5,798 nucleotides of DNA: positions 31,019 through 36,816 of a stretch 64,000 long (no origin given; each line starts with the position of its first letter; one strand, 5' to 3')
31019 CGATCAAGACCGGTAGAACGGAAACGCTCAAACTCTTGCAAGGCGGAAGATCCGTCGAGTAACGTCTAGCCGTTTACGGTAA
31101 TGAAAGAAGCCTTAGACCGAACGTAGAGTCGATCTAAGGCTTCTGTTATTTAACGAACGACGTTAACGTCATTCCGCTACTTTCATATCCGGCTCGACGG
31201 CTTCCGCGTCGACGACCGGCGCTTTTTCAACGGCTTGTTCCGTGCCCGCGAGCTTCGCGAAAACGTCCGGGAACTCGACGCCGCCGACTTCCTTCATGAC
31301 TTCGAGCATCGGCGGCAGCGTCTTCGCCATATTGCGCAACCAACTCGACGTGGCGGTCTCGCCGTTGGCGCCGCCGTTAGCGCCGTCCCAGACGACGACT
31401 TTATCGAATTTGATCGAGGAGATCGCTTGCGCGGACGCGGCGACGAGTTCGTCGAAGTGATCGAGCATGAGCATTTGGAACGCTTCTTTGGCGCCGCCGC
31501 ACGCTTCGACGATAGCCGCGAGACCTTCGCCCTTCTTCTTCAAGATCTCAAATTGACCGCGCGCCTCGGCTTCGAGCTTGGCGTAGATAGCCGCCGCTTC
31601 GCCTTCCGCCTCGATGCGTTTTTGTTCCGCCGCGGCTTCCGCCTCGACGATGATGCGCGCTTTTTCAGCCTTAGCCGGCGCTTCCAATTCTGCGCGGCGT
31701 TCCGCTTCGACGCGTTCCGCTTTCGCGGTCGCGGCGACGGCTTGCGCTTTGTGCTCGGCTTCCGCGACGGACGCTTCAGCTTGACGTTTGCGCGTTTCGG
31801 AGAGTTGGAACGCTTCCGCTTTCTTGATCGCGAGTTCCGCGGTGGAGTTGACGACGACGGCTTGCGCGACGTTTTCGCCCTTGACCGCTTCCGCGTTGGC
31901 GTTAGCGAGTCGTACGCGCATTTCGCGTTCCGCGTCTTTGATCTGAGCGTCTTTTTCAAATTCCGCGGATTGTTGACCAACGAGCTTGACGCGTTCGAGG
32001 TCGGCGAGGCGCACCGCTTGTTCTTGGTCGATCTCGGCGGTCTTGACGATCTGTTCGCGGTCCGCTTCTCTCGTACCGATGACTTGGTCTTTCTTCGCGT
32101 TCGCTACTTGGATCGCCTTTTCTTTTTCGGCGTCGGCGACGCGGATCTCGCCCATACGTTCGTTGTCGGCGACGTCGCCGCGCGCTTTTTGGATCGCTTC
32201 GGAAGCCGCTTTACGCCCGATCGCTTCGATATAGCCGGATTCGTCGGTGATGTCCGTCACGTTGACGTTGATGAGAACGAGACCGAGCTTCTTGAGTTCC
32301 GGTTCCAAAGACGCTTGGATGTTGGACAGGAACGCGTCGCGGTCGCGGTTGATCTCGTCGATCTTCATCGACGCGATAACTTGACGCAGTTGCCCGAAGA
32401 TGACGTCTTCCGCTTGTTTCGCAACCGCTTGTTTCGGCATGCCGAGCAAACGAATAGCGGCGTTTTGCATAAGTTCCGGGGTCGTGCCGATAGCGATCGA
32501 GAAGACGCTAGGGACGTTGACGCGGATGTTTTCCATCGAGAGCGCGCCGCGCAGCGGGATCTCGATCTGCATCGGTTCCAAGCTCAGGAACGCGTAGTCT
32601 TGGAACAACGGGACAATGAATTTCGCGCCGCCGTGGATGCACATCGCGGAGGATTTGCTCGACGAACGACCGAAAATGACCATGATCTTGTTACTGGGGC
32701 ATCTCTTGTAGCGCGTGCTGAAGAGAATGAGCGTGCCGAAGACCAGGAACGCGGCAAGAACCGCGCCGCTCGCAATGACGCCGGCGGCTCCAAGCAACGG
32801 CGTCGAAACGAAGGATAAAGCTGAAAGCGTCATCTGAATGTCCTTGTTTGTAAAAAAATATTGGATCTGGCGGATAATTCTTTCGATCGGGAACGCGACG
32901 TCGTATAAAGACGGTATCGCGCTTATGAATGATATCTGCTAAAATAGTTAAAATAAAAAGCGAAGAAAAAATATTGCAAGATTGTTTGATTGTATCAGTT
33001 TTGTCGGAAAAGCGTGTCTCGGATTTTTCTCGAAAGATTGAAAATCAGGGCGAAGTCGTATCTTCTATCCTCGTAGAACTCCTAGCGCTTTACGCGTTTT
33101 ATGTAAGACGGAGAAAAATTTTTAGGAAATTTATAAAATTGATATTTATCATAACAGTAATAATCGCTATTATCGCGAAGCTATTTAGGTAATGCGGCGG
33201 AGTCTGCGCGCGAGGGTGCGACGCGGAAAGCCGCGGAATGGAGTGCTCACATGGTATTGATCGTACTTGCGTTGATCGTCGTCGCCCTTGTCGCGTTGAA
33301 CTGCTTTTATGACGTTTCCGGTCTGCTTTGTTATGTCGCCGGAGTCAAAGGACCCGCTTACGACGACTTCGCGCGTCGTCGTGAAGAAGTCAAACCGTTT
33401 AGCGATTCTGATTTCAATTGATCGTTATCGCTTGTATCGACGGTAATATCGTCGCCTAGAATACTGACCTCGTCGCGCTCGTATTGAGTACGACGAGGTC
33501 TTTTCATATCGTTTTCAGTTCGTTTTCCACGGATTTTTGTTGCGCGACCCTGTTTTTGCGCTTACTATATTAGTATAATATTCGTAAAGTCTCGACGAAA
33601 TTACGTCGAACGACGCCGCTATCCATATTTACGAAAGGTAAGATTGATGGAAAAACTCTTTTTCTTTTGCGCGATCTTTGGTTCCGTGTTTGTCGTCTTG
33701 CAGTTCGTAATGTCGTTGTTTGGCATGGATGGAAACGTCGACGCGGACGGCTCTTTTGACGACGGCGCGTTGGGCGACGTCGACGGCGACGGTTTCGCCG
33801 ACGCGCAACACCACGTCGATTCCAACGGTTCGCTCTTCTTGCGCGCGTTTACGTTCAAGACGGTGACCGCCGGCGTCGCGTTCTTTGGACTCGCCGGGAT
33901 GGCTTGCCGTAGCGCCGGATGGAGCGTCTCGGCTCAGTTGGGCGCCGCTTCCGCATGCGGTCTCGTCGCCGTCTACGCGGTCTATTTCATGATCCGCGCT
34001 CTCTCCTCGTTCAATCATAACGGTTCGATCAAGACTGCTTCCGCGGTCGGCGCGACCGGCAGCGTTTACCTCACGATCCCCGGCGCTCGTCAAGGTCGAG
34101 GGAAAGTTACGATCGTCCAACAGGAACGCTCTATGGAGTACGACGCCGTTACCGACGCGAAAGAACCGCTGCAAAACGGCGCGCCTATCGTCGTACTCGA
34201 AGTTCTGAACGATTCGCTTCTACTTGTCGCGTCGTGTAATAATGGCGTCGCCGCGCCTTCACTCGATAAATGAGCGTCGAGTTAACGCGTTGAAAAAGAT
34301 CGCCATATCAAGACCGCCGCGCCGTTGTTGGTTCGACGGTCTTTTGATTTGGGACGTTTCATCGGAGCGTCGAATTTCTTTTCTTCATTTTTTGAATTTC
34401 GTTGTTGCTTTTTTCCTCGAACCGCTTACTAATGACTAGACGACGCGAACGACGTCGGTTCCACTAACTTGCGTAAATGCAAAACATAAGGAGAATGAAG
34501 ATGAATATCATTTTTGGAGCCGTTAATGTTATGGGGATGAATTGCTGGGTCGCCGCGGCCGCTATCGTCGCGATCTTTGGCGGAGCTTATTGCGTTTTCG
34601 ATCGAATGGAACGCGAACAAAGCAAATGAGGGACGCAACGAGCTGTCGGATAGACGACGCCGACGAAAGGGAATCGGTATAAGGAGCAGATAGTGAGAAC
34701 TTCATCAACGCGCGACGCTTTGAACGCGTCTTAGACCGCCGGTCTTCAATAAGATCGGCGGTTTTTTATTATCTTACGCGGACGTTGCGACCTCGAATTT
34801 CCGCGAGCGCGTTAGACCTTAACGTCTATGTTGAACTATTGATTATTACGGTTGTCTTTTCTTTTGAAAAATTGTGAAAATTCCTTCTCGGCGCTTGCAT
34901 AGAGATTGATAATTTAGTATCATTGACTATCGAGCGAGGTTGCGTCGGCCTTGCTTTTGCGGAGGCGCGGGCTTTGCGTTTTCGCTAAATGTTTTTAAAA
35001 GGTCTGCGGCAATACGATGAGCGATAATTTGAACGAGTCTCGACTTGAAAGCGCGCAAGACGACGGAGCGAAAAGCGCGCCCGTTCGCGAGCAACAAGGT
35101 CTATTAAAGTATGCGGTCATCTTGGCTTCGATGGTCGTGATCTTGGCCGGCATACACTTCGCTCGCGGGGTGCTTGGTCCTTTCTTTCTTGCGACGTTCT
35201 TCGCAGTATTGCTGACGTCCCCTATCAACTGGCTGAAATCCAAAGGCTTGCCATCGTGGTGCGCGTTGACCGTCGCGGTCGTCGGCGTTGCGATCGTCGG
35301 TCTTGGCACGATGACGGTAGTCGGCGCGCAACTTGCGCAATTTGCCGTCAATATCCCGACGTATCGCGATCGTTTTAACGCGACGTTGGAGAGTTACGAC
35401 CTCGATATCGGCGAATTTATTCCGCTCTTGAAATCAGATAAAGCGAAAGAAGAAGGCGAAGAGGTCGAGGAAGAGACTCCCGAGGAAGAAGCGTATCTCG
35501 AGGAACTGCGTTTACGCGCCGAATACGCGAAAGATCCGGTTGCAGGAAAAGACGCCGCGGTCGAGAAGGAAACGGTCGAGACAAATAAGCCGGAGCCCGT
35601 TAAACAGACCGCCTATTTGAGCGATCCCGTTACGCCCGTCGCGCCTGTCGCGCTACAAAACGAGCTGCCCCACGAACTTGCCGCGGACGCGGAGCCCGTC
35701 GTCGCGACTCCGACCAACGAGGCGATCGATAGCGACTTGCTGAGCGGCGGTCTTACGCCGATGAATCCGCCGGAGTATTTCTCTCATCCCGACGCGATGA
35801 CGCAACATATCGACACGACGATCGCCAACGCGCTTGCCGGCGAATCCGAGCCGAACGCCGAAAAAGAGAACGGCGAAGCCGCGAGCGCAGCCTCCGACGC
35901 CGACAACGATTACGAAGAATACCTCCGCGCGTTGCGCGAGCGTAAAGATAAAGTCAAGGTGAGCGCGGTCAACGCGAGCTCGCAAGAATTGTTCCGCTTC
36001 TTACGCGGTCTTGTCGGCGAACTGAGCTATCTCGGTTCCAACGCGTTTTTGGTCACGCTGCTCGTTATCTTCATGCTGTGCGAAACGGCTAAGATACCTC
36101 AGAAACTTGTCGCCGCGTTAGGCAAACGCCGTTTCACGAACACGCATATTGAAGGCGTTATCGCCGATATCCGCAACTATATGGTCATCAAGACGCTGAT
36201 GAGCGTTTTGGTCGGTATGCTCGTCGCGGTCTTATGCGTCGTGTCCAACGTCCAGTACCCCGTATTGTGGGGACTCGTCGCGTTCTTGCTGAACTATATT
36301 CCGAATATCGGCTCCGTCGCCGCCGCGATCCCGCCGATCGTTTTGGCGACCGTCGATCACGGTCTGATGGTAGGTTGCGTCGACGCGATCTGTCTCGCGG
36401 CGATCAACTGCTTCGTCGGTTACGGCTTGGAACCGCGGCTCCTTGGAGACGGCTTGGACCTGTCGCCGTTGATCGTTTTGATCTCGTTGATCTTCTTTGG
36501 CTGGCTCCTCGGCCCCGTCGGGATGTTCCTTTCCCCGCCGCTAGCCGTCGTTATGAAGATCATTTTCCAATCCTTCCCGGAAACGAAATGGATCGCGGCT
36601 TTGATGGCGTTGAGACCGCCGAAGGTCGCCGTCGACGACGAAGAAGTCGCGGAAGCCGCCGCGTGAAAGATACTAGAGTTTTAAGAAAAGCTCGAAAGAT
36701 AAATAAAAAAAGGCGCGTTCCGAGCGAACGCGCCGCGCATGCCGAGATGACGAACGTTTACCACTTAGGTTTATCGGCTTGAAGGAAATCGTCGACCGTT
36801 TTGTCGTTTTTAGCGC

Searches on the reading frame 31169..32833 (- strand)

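Call 46: search_protein_families(library=pfam, proteins=[window:31169-32833:-], max_evalue=0.001)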
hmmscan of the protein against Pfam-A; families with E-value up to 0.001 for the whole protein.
window:31169-32833:- (554 aa): 1 family
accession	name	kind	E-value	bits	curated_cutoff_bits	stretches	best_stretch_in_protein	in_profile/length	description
PF01145.31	Band_7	-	5.6e-26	92.1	23.6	1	46-225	4-175/176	SPFH domain / Band 7 family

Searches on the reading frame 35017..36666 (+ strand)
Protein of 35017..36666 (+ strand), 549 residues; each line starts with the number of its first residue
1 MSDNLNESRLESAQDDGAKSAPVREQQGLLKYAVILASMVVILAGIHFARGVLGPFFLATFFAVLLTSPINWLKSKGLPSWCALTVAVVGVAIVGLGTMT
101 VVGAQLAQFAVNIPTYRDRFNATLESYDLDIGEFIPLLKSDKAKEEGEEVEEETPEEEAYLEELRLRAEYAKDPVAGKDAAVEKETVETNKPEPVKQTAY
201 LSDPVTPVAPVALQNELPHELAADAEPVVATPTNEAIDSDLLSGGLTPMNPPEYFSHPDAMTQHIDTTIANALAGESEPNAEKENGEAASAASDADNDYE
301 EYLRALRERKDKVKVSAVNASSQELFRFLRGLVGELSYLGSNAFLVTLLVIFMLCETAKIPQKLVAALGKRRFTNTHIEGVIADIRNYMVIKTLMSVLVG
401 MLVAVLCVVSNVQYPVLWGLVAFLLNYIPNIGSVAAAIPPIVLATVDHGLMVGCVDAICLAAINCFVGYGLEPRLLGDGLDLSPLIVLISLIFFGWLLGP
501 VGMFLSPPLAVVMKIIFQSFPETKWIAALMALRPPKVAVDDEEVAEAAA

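Call 46: search_protein_families(library=pfam, proteins=[window:35017-36666:+], max_evalue=0.001)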
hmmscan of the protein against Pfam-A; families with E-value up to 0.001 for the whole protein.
window:35017-36666:+ (549 aa): 1 family
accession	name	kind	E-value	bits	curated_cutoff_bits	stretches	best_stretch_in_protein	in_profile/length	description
PF01594.21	AI-2E_transport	-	2.9e-55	188.2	34.3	2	321-519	125-325/327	AI-2E family transporter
